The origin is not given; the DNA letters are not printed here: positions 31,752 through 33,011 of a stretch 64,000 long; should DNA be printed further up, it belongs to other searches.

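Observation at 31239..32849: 1.6-kb low-GC two-gene cassette (EEP-family nuclease/phosphatase + unknown Lys/Pro-tailed protein) flanked by identical 11-bp direct repeats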

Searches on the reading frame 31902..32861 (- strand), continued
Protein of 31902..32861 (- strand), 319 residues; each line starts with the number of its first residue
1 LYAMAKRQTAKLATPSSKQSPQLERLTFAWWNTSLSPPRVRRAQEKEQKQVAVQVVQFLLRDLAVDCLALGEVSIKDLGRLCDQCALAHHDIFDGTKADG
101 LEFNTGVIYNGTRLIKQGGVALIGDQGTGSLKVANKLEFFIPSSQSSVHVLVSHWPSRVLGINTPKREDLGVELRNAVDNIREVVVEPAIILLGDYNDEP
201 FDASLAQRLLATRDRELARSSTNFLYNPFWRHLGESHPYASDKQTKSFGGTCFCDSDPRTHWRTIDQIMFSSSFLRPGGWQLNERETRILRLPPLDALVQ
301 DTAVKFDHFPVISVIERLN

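Call 47: find_related_loci(query=A7, collection=metagenome_contigs, flank=6000)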
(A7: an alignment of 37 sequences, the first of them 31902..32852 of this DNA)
Query A7 (316 aa) in metagenome_contigs; peptide patterns used: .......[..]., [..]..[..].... (x = any residue, [..] = any of these).
600 stretches matched a pattern (row limit reached: there are more); 524 encode a relative of the query (tblastn E <= 1e-3); the best 80 are kept; 80 distinct loci.
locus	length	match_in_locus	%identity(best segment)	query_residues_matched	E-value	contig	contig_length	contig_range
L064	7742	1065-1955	44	21-316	4e-79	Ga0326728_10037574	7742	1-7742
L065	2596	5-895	46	20-315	4e-78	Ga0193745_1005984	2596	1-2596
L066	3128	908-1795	43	23-314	4e-73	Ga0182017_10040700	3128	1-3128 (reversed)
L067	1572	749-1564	46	13-281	3e-75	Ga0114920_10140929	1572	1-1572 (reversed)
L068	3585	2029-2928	42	19-315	2e-71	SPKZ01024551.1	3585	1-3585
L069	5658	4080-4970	43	22-316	6e-71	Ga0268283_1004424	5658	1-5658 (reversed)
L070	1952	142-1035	42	22-315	3e-71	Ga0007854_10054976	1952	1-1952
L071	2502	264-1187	40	14-315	6e-70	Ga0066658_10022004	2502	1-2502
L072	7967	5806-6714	39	13-313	1e-66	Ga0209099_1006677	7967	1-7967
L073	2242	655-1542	39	22-314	1e-66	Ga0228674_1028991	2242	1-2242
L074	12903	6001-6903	39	11-313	4e-65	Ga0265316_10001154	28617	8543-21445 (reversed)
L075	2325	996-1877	41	23-313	9e-66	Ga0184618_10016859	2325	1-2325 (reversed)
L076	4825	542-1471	37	12-315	2e-63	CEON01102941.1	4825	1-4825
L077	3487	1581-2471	38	17-316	1e-60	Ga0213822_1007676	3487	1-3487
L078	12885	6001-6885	40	23-312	3e-60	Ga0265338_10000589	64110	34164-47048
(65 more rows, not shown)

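Call 51: search_dna_similar(query=window:31902-32852:-, collection=phages, mode=protein, max_evalue=0.00001, max_rows=25)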
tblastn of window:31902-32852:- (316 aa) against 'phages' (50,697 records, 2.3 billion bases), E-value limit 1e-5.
Records with a match: 5; places in all: 5; records where one place covers at least 80% of the query: 3.
Best place of each record, by identity: <60% 5.
By first word of the organism name: Acinetobacter 3; Vibrio 1; Bacteriophage 1.
By host as written in the record: - 3; Vibrio cyclitrophicus 10N.286.54.E5 1; Acinetobacter baumannii 1.
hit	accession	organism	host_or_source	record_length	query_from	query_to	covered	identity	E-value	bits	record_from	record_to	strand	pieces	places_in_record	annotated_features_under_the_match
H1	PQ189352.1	Vibrio phage 10N.286.54.E5_PE001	Vibrio cyclitrophicus 10N.286.54.E5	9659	20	316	94%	28.6%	1e-18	92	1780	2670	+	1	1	hypothetical protein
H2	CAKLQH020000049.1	Acinetobacter phage MD-2021a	not known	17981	21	314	93%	27.2%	4e-22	102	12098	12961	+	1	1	exodeoxyribonuclease III (xth)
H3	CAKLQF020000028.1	Acinetobacter phage MD-2021a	not known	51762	21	314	93%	27.2%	4e-22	102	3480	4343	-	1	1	exodeoxyribonuclease III (xth)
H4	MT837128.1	Bacteriophage sp.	human fecal samples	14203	152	272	38%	33.1%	2e-9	65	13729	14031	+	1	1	record has no annotation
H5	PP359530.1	Acinetobacter phage vB_AbaSI_1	Acinetobacter baumannii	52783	179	314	43%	28.1%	1e-12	74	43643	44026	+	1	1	endonuclease/exonuclease/phosphatase family protein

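Call 52: search_dna_similar(query=window:31902-32852:-, collection=plasmids, mode=protein, max_evalue=0.00001, max_rows=25)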
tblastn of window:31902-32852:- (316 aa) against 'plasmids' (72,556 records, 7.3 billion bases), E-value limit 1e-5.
Records with a match: 32; places in all: 33; records where one place covers at least 80% of the query: 24.
Best place of each record, by identity: <60% 32.
By first word of the organism name: Klebsiella 20; Acinetobacter 6; Proteus 2; Edwardsiella 2; Photobacterium 1; Escherichia 1.
By predicted mobility (MOB-suite, as given by PLSDB): non-mobilizable 26; mobilizable 5; conjugative 1.
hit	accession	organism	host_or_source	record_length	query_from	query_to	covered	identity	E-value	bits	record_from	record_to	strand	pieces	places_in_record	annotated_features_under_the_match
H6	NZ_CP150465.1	Photobacterium damselae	Lateolabrax maculatus,cell culture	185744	20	314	93%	28.3%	6e-26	115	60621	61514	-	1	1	endonuclease/exonuclease/phosphatase family protein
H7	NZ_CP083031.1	Klebsiella pneumoniae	Homo sapiens,blood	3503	23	316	93%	28.0%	1e-16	87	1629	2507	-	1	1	endonuclease | hypothetical protein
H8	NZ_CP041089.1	Klebsiella pneumoniae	-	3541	23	316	93%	28.0%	1e-16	87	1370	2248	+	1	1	endonuclease | hypothetical protein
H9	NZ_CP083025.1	Klebsiella pneumoniae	Homo sapiens,urine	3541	23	316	93%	28.0%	1e-16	87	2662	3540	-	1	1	hypothetical protein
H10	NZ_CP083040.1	Klebsiella pneumoniae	Homo sapiens,Tracheobronchial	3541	23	316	93%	28.0%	1e-16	87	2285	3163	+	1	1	endonuclease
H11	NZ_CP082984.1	Klebsiella pneumoniae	Homo sapiens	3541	23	316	93%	28.0%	1e-16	87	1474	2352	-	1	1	endonuclease | hypothetical protein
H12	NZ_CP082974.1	Klebsiella pneumoniae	Homo sapiens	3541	23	316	93%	28.0%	1e-16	87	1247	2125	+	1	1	endonuclease | hypothetical protein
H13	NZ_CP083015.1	Klebsiella pneumoniae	Homo sapiens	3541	23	316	93%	28.0%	1e-16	87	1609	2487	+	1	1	endonuclease | hypothetical protein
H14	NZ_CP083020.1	Klebsiella pneumoniae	Homo sapiens,urine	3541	23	316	93%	28.0%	1e-16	87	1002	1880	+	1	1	endonuclease | hypothetical protein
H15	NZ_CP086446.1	Klebsiella pneumoniae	Homo sapiens,stool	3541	23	316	93%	28.0%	1e-16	87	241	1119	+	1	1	endonuclease | hypothetical protein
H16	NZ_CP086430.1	Klebsiella pneumoniae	Homo sapiens,stool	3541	23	316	93%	28.0%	1e-16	87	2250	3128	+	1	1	endonuclease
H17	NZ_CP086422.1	Klebsiella pneumoniae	Homo sapiens,stool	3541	23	316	93%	28.0%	1e-16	87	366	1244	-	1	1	endonuclease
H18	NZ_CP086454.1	Klebsiella pneumoniae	Homo sapiens,stool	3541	23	316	93%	28.0%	1e-16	87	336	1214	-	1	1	endonuclease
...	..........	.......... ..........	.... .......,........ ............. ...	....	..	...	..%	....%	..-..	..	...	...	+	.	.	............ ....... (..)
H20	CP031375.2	Klebsiella pneumoniae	Homo sapiens,blood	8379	23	316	93%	28.0%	1e-16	87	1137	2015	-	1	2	endonuclease/exonuclease/phosphatase family protein | hypothetical protein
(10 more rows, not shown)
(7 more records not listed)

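Call 55: get_annotated_region(hit=H1, flank=8000)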
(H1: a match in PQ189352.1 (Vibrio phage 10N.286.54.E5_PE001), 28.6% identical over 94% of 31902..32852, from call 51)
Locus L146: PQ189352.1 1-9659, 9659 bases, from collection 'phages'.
description: Vibrio phage 10N.286.54.E5_PE001, complete genome.
organism: Vibrio phage 10N.286.54.E5_PE001 (NCBI taxid 3385332)
taxonomy: Viruses; Monodnaviria; Loebvirae; Hofneiviricota; Faserviricetes; Tubulavirales
host: Vibrio cyclitrophicus 10N.286.54.E5; source: seawater; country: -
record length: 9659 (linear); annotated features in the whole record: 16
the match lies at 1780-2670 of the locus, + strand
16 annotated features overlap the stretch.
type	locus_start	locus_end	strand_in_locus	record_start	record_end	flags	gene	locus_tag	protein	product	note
CDS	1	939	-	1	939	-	-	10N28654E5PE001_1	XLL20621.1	hypothetical protein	T629_SHISO_Transposase_for_insertion_sequence_eleme nt_IS629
CDS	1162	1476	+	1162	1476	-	-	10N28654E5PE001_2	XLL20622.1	hypothetical protein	putative_transcription_regulator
CDS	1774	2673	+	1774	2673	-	-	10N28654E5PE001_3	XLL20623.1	hypothetical protein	DNase_I-like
CDS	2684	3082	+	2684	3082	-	-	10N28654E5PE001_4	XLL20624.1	hypothetical protein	-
CDS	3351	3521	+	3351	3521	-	-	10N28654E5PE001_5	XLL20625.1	hypothetical protein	-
CDS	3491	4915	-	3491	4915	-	-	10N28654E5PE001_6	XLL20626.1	hypothetical protein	G1P_BPPHL_Gene_1_protein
CDS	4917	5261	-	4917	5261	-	-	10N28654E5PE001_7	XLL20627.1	hypothetical protein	ACE_VIBCH_Accessory_cholera_enterotoxin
CDS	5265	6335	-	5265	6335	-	-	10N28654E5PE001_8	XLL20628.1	hypothetical protein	G3P_BPFD_Attachment_protein_G3P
CDS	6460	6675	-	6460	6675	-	-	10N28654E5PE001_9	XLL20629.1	hypothetical protein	Vpf81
CDS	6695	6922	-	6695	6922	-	-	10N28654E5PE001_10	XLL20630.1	hypothetical protein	-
CDS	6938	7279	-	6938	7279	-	-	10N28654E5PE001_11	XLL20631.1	hypothetical protein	Protein_of_unknown_function_(DUF1293)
CDS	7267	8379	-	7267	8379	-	-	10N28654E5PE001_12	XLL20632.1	hypothetical protein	DNA_replication_initiation_protein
CDS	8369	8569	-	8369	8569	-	-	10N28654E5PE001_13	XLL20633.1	hypothetical protein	-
CDS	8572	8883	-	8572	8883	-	-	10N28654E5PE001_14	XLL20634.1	hypothetical protein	-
CDS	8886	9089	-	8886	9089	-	-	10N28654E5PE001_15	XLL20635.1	hypothetical protein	DNA_primase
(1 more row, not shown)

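Call 57: predict_structure(alignment_id=A7)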
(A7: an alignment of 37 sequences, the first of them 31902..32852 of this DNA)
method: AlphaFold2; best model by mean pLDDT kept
length: 316 residues; sequences in the alignment: 37
mean_pLDDT: 85.1   pTM: 0.85
mean pLDDT of the five models: 85.1, 85.0, 83.6, 83.4, 82.8
residues with pLDDT >= 90: 176; 70-90: 87; 50-70: 41; < 50: 12
segments of 3 or more residues with pLDDT < 50: 231-238
pLDDT, mean of each block of 10 residues (from residue 1): 73 84 96 67 88 96 96 94 93 71 96 96 85 97 97 74 87 97 97 85 94 95 83 47 51 59 89 94 87 78 85 95
secondary structure, 60 per line:
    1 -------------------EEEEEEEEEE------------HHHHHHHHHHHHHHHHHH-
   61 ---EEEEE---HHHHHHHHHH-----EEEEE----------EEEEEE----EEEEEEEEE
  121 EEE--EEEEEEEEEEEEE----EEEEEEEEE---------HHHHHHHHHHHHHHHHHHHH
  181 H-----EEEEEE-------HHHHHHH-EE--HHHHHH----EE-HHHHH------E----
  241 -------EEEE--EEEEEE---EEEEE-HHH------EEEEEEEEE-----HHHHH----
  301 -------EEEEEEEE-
elements in order: E20-29 H42-59 E64-68 H72-81 E87-91 E102-107 E112-123 E126-138 E143-151 H161-181 E187-192 H200-206 H212-217 H225-229 E248-251 E254-259 E263-267 E278-286 H292-296 E308-315

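Call 63: fold_search(model_id=the predicted structure, library=pdb)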
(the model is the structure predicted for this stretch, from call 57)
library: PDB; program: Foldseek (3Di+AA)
matches with E <= 10: 1012; with E <= 0.001: 257
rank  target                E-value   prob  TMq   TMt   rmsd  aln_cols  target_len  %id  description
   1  4gyz_E                1.8e-13  1.00  0.58  0.71   5.6       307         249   12  Mus Musculus Tdp2 Bound to dAMP and Mg2+ (released 2012-10-31)
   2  3mpr_B                1.9e-13  1.00  0.56  0.64   6.9       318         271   14  Crystal Structure of endonuclease/exonuclease/phosphatase family protein from Bacteroides thetaiotaomicron, Northeast  (released 2010-05-26)
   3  4fva_D                3.5e-13  1.00  0.53  0.66   7.2       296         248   17  Crystal structure of truncated Caenorhabditis elegans TDP2 (released 2012-10-31)
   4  5ino_A                5.3e-13  1.00  0.59  0.72   5.4       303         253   13  Human Tdp2 reaction product (5'-phosphorylated DNA)-Mg2+ complex (released 2016-04-27)
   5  3mpr_D                5.3e-13  1.00  0.57  0.65   7.1       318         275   15  Crystal Structure of endonuclease/exonuclease/phosphatase family protein from Bacteroides thetaiotaomicron, Northeast  (released 2010-05-26)
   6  5inm_B                5.9e-13  1.00  0.54  0.69   6.0       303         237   14  Mouse Tdp2 protein, apo state with variable DNA-binding grasp conformations (released 2016-04-27)
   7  4fva_B                6.3e-13  1.00  0.54  0.67   6.3       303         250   16  Crystal structure of truncated Caenorhabditis elegans TDP2 (released 2012-10-31)
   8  5j3p_A                8.0e-13  1.00  0.57  0.70   5.7       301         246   13  Crystal structure of the catalytic domain of human tyrosyl DNA phosphodiesterase 2 (released 2016-05-04)
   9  4gyz_A                8.5e-13  1.00  0.55  0.68   6.1       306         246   13  Mus Musculus Tdp2 Bound to dAMP and Mg2+ (released 2012-10-31)
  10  3mpr_C                9.0e-13  1.00  0.58  0.64   6.8       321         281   16  Crystal Structure of endonuclease/exonuclease/phosphatase family protein from Bacteroides thetaiotaomicron, Northeast  (released 2010-05-26)
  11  6bt1                  9.0e-13  1.00  0.56  0.60   8.2       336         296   15  Structure of the human Nocturnin catalytic domain (released 2018-05-16)
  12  5j3z_A                9.5e-13  1.00  0.59  0.73   5.2       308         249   14  Crystal structure of m2hTDP2-CAT in complex with a small molecule inhibitor (released 2016-05-04)
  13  6nf0                  1.4e-12  1.00  0.57  0.60   8.1       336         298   15  Nocturnin with bound NADPH substrate (released 2019-05-01)
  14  4gyz_I                1.4e-12  1.00  0.56  0.69   5.7       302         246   12  Mus Musculus Tdp2 Bound to dAMP and Mg2+ (released 2012-10-31)
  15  4fva_A                1.5e-12  1.00  0.54  0.67   6.4       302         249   16  Crystal structure of truncated Caenorhabditis elegans TDP2 (released 2012-10-31)
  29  3mpr_A                3.5e-12  1.00  0.58  0.64   7.0       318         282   16  Crystal Structure of endonuclease/exonuclease/phosphatase family protein from Bacteroides thetaiotaomicron, Northeast  (released 2010-05-26)
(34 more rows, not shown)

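Call 67: search_protein_families(library=padloc, proteins=[L146:1774-2673:+, L146:2684-3082:+, L017:7001-7909:+, L017:7902-8414:+], max_evalue=1)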
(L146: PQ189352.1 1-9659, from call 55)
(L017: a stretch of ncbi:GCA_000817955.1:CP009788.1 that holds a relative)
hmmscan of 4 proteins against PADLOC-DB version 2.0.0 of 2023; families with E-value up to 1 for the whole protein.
L146:1774-2673:+ (299 aa): 0 families

L146:2684-3082:+ (132 aa): 0 families

L017:7001-7909:+ (302 aa): 0 families

L017:7902-8414:+ (170 aa): 1 family
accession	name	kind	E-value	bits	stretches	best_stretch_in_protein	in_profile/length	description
PDLC02873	DpdG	-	0.0089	13.3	1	12-82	40-107/298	DpdG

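Call 71: search_protein_families(library=pfam, alignment_id=A8, max_evalue=0.00001)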
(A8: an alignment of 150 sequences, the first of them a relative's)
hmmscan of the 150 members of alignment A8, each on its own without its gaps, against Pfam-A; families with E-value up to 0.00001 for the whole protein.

A. member 1, L017:2579-3145:+ (189 aa): 0 families

B. families by the number of members that match (of 150 scanned): 83 families (the first 25 are shown)
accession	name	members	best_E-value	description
PF03237.21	Terminase_6N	7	1.3e-63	Terminase large subunit, T4likevirus-type, N-terminal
PF17289.8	Terminase_6C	7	3.7e-42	Terminase RNaseH-like domain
PF06056.18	Terminase_5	7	1.7e-27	Putative ATPase subunit of terminase (gpP-like)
PF04860.17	Phage_portal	6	6e-18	Phage portal protein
PF05840.19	Phage_GPA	4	2.2e-109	Bacteriophage replication gene A protein (GPA)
PF05929.16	Phage_GPO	3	4.3e-107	Phage capsid scaffolding protein (GPO) serine peptidase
PF02086.21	MethyltransfD12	3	9.4e-62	D12 class N6 adenine-specific DNA methyltransferase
PF00959.24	Phage_lysozyme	3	2.2e-50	Phage lysozyme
PF23343.2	REP_ORF2-G2P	3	1.3e-07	Replication-associated protein ORF2/G2P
PF13175.12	AAA_15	2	8.7e-19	AAA ATPase domain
PF01381.28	HTH_3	2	6.5e-11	Helix-turn-helix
PF13384.12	HTH_23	2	1.1e-08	Homeodomain-like domain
PF13560.12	HTH_31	2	3.1e-06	Helix-turn-helix domain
PF05125.18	Phage_cap_P2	1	3.7e-151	Phage major capsid protein, P2 family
PF00920.27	ILVD_EDD_N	1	5.8e-125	Dihydroxy-acid/6-phosphogluconate dehydratase N-terminal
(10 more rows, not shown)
